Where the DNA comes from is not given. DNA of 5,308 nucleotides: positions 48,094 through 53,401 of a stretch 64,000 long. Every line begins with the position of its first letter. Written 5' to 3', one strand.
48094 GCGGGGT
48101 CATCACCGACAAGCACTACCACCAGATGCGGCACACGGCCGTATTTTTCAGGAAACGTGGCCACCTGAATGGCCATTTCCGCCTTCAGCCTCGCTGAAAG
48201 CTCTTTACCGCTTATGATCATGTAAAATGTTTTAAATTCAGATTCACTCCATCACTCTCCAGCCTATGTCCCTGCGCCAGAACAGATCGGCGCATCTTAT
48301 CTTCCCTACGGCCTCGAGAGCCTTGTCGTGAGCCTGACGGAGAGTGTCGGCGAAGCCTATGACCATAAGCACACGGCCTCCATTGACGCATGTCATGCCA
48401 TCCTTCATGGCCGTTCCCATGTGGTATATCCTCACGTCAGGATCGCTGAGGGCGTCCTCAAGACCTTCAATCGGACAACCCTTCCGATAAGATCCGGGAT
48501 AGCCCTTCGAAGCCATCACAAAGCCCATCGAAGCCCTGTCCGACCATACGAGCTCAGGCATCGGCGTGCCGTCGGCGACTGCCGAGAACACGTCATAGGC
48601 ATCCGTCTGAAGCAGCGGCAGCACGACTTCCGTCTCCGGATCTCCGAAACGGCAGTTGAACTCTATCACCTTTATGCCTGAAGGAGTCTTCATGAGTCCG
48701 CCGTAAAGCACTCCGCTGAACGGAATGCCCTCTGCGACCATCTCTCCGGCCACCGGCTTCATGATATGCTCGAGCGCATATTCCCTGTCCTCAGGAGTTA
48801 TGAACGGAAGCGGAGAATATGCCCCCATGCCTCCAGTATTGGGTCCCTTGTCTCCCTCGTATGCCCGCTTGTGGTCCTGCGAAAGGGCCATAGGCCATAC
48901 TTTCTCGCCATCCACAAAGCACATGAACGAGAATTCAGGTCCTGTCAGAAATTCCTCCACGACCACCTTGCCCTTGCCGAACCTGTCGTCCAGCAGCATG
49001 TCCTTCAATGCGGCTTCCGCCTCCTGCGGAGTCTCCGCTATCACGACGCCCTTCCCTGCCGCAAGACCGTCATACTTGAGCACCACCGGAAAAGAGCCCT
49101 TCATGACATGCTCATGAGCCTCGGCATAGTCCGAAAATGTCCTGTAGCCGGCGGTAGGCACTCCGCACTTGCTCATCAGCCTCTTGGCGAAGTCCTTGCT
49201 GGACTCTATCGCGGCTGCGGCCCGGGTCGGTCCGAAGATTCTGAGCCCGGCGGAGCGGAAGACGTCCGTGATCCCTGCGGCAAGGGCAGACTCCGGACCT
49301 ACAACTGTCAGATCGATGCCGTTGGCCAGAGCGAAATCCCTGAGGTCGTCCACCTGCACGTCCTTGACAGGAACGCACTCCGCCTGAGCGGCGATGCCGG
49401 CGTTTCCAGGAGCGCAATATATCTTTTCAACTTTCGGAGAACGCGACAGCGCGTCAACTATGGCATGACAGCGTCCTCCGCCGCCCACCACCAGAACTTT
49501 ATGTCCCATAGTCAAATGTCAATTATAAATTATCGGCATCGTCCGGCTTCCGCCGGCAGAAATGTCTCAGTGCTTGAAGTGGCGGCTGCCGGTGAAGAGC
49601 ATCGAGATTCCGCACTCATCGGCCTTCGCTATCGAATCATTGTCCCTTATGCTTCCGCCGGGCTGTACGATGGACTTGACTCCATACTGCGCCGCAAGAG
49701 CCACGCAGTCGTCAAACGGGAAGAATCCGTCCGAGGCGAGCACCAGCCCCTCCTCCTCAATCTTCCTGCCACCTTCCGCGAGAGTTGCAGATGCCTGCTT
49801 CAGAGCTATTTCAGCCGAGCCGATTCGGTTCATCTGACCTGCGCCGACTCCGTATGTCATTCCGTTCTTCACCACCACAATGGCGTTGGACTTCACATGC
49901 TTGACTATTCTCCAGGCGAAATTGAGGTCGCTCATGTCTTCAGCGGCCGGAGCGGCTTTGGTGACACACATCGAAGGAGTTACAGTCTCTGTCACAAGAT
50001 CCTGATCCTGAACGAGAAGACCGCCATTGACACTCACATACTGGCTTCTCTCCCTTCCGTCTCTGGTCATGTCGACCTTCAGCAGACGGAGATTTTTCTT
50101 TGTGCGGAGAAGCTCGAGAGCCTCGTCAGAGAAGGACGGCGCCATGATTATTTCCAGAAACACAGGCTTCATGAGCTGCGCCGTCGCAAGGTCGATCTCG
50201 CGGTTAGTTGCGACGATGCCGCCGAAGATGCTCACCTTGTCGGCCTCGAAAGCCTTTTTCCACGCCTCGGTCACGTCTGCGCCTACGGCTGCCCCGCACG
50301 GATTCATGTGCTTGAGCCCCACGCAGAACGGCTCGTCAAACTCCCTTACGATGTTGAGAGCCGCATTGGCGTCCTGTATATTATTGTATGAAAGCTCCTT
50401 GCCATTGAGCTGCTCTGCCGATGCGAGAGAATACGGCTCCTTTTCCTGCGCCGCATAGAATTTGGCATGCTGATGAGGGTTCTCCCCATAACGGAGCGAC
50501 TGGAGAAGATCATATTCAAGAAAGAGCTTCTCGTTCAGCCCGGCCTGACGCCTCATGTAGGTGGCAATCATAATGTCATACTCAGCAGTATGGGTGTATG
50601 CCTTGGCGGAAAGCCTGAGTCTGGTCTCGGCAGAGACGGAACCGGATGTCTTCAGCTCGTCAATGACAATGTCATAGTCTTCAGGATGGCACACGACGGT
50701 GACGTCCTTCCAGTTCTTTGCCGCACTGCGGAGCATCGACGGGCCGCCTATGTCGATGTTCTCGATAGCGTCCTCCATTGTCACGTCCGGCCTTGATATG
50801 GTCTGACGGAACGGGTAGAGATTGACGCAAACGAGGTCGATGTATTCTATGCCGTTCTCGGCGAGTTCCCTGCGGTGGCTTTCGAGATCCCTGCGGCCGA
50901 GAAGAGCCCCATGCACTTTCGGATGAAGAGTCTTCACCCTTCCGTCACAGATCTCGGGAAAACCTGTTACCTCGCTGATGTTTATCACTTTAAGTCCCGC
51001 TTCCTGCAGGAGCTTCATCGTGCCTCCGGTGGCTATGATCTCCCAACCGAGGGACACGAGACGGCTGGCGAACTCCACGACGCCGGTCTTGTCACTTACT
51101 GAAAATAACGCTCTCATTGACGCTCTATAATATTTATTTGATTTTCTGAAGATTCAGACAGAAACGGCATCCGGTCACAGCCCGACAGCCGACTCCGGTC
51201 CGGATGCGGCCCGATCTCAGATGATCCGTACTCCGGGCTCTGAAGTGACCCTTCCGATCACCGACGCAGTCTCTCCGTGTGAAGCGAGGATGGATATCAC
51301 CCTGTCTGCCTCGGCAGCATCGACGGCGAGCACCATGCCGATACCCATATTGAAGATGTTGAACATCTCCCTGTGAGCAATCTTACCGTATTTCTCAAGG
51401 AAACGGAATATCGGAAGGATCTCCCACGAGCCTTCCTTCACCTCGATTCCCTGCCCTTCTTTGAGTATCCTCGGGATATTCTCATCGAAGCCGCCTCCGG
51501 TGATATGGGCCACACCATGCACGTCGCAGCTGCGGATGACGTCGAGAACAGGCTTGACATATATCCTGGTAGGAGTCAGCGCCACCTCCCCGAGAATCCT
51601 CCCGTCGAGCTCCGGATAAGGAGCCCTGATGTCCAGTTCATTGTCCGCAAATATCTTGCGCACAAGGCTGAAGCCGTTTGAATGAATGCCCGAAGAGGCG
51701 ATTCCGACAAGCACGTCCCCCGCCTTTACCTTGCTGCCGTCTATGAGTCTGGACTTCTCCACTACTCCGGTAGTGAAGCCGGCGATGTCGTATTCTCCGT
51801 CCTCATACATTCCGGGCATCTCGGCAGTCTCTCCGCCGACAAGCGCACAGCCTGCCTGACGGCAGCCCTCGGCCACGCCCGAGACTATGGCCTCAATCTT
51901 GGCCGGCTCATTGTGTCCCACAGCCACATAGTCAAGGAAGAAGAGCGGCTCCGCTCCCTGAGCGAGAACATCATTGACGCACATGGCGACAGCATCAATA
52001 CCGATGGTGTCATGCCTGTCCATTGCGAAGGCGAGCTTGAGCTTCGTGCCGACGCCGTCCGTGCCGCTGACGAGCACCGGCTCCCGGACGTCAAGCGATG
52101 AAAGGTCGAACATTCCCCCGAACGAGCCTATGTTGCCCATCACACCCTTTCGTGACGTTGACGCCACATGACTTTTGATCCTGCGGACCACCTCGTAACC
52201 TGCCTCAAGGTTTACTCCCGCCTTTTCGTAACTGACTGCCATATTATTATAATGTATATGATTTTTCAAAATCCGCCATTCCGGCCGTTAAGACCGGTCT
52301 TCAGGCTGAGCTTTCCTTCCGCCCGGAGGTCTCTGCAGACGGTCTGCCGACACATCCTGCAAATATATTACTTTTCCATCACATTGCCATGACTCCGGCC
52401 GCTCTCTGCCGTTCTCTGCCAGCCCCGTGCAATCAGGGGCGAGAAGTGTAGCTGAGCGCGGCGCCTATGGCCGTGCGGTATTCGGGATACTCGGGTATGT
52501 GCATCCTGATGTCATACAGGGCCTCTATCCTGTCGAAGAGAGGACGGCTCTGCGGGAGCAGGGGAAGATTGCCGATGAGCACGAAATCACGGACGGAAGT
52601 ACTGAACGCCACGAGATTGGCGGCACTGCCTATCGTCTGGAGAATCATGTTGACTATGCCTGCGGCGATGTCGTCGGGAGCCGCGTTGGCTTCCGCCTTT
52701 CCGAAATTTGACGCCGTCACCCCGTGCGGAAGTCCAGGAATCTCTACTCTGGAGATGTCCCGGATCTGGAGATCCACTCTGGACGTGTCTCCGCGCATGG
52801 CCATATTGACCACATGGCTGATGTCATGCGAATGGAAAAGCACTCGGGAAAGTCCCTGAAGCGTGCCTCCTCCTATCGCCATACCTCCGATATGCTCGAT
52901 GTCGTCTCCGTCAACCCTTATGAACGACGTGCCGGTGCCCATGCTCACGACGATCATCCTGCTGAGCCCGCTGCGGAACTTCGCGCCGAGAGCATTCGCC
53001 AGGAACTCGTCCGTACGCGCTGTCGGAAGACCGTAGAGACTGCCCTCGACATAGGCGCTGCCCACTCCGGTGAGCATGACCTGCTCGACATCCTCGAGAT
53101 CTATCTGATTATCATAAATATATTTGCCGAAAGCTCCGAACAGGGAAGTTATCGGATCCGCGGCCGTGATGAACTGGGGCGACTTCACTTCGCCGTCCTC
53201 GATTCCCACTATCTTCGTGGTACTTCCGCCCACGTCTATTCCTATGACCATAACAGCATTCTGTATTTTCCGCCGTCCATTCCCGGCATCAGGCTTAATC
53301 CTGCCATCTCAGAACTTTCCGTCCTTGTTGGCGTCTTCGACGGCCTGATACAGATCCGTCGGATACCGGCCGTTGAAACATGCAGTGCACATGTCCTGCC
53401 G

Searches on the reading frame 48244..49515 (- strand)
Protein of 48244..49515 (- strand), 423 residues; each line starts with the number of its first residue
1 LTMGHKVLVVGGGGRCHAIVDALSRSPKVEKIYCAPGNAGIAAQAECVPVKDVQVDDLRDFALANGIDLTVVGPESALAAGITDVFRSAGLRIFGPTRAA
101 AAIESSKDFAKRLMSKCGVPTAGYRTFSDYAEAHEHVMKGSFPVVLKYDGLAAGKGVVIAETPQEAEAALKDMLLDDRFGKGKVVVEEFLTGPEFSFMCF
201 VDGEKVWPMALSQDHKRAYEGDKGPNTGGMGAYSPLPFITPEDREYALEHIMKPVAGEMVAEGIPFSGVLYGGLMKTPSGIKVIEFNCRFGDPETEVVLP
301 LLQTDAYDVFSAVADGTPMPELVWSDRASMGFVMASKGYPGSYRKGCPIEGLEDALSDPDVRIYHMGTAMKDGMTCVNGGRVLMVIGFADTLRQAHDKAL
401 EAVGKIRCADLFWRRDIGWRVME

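Call 6: search_protein_families(library=ncbifam, proteins=[window:48244-49515:-], max_evalue=0.00001)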
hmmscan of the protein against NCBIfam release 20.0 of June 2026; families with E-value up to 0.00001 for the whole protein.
window:48244-49515:- (423 aa): 11 families
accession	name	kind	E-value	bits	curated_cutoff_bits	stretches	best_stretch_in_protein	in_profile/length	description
TIGR00877.1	purD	equivalog_domain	1.1e-150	502.1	288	1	6-422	2-424/425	phosphoribosylamine--glycine ligase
TIGR01205.1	D_ala_D_alaTIGR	subfamily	1.5e-08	34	245.65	1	85-211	85-211/318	D-alanine--D-alanine ligase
NF010623.0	PRK14016.1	subfamily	1.8e-08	33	877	1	100-203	208-307/871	cyanophycin synthetase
NF006406.0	PRK08654.1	equivalog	2.5e-08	32.9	739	1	84-194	93-207/499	acetyl-CoA carboxylase biotin carboxylase subunit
TIGR01142.1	purT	equivalog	2.1e-07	30.2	502.15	1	87-190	82-185/380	phosphoribosylglycinamide formyltransferase 2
TIGR02068.2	cya_phycin_syn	equivalog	9.8e-07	27.1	850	1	100-203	207-306/862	cyanophycin synthetase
NF004679.0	PRK06019.1-5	equivalog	1e-06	27.9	326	1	6-191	4-181/376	5-(carboxyamino)imidazole ribonucleotide synthase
NF002378.0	PRK01372.1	subfamily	1.8e-06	26.9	243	1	89-214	83-202/305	D-alanine--D-alanine ligase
NF006766.0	PRK09288.1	equivalog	2.7e-06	26.4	339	1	78-190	86-198/396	formate-dependent phosphoribosylglycinamide formyltransferase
NF006367.0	PRK08591.1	subfamily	3.9e-06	25.9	597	1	83-193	92-206/451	acetyl-CoA carboxylase biotin carboxylase subunit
NF006286.0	PRK08462.1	equivalog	4e-06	26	740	1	85-194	96-209/445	acetyl-CoA carboxylase biotin carboxylase subunit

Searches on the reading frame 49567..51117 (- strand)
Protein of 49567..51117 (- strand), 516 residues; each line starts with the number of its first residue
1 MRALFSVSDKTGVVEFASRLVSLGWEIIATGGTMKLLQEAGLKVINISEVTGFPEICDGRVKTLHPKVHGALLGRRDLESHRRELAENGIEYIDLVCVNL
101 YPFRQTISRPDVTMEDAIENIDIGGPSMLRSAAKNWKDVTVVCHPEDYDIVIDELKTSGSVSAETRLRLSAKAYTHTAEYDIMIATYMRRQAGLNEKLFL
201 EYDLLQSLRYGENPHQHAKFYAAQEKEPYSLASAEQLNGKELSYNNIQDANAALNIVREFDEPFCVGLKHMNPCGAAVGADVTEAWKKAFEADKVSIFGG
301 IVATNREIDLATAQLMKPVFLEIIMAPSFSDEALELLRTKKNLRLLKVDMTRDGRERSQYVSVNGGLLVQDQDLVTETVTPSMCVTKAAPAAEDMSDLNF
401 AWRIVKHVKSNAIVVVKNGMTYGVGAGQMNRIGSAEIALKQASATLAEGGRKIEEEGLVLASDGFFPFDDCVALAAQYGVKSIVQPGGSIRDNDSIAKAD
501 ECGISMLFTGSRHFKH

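Call 6: search_protein_families(library=ncbifam, proteins=[window:49567-51117:-], max_evalue=0.00001)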
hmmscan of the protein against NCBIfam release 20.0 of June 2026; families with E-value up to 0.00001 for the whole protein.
window:49567-51117:- (516 aa): 3 families
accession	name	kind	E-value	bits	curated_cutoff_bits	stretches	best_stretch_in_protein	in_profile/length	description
NF002049.0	PRK00881.1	equivalog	7.3e-222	737.7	402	1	1-516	6-510/510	bifunctional phosphoribosylaminoimidazolecarboxamide formyltransferase/IMP cyclohydrolase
TIGR00355.1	purH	equivalog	2.8e-207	689.6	528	1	2-516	2-511/511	bifunctional phosphoribosylaminoimidazolecarboxamide formyltransferase/IMP cyclohydrolase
NF005492.0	PRK07106.1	equivalog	1.3e-44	152.7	415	3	281-443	96-261/390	phosphoribosylaminoimidazolecarboxamide formyltransferase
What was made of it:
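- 47367..53251 (-): Downstream operon genes: type II pantothenate kinase (52433-53251), purM (51217-52269), purH (49567-51117), purD (48244-49515), folD (47367-48221). NCBIfam scan (call 6).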

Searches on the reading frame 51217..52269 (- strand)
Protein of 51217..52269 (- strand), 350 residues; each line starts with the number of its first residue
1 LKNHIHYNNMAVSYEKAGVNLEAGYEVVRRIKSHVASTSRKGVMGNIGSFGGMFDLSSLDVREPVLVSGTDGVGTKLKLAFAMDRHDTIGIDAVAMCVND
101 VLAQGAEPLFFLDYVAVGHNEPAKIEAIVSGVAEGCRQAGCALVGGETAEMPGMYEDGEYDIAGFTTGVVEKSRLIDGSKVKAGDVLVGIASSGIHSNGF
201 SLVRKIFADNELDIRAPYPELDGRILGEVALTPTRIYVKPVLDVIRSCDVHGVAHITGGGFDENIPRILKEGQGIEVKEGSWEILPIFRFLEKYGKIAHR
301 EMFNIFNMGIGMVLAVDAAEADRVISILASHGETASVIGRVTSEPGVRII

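Call 6: search_protein_families(library=ncbifam, proteins=[window:51217-52269:-], max_evalue=0.00001)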
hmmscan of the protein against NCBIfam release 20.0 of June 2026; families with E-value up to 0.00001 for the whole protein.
window:51217-52269:- (350 aa): 10 families
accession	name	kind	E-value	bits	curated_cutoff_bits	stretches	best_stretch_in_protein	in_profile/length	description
TIGR00878.1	purM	equivalog_domain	5.5e-139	463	236.35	1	12-343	1-331/332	phosphoribosylformylglycinamidine cyclo-ligase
TIGR01379.1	thiL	equivalog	4.6e-13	48.8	184.15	1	85-205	56-171/320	thiamine-phosphate kinase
TIGR02124.1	hypE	equivalog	2.1e-12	46.7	251.6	1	87-346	63-305/332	hydrogenase expression/formation protein HypE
TIGR03267.1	methan_mark_2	hypoth_equivalog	4.2e-09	35.9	365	1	64-188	56-169/323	methanogenesis marker 2 protein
TIGR00476.1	selD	equivalog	1.6e-08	34.2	125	1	94-188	81-171/311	selenide, water dikinase SelD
TIGR01736.1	FGAM_synth_II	equivalog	3.6e-08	32.2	525.75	1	98-349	98-338/718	phosphoribosylformylglycinamidine synthase subunit PurL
NF004353.0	PRK05731.2-2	equivalog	4.8e-07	29.2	301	1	62-187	28-145/311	thiamine-phosphate kinase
NF002098.0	PRK00943.1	equivalog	1.5e-06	27.4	299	0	89-188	80-175/347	selenide, water dikinase SelD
NF004351.0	PRK05731.1-4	equivalog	1.8e-06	27.3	324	1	88-209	73-189/321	thiamine-phosphate kinase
NF002290.1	PRK01213.1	equivalog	6.8e-06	24.5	648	0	98-191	98-193/723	phosphoribosylformylglycinamidine synthase subunit PurL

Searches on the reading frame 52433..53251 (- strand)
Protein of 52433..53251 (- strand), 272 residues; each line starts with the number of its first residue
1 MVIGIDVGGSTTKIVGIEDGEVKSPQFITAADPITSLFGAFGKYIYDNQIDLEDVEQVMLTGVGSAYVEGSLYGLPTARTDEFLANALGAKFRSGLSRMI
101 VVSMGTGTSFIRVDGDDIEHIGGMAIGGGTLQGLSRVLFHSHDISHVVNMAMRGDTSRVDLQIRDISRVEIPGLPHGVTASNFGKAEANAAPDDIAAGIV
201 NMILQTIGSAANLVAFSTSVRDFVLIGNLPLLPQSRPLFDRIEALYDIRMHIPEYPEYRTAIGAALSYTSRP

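Call 6: search_protein_families(library=ncbifam, proteins=[window:52433-53251:-], max_evalue=0.00001)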
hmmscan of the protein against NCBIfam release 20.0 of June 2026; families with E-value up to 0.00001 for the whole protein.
window:52433-53251:- (272 aa): 4 families
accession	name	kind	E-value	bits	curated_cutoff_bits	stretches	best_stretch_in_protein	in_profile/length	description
NF009842.0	PRK13317.1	equivalog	8.4e-82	274.6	234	1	1-270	3-274/277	type II pantothenate kinase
TIGR00555.1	panK_eukar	equivalog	2.6e-30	106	247.6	1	95-228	120-261/304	type II pantothenate kinase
TIGR00241.1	CoA_E_activ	domain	1.4e-12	47.7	125.4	1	1-114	1-109/248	acyl-CoA dehydratase activase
TIGR03286.1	methan_mark_15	hypoth_equivalog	8.7e-08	31.5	455.75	1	2-266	146-399/404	methanogenesis marker 15 protein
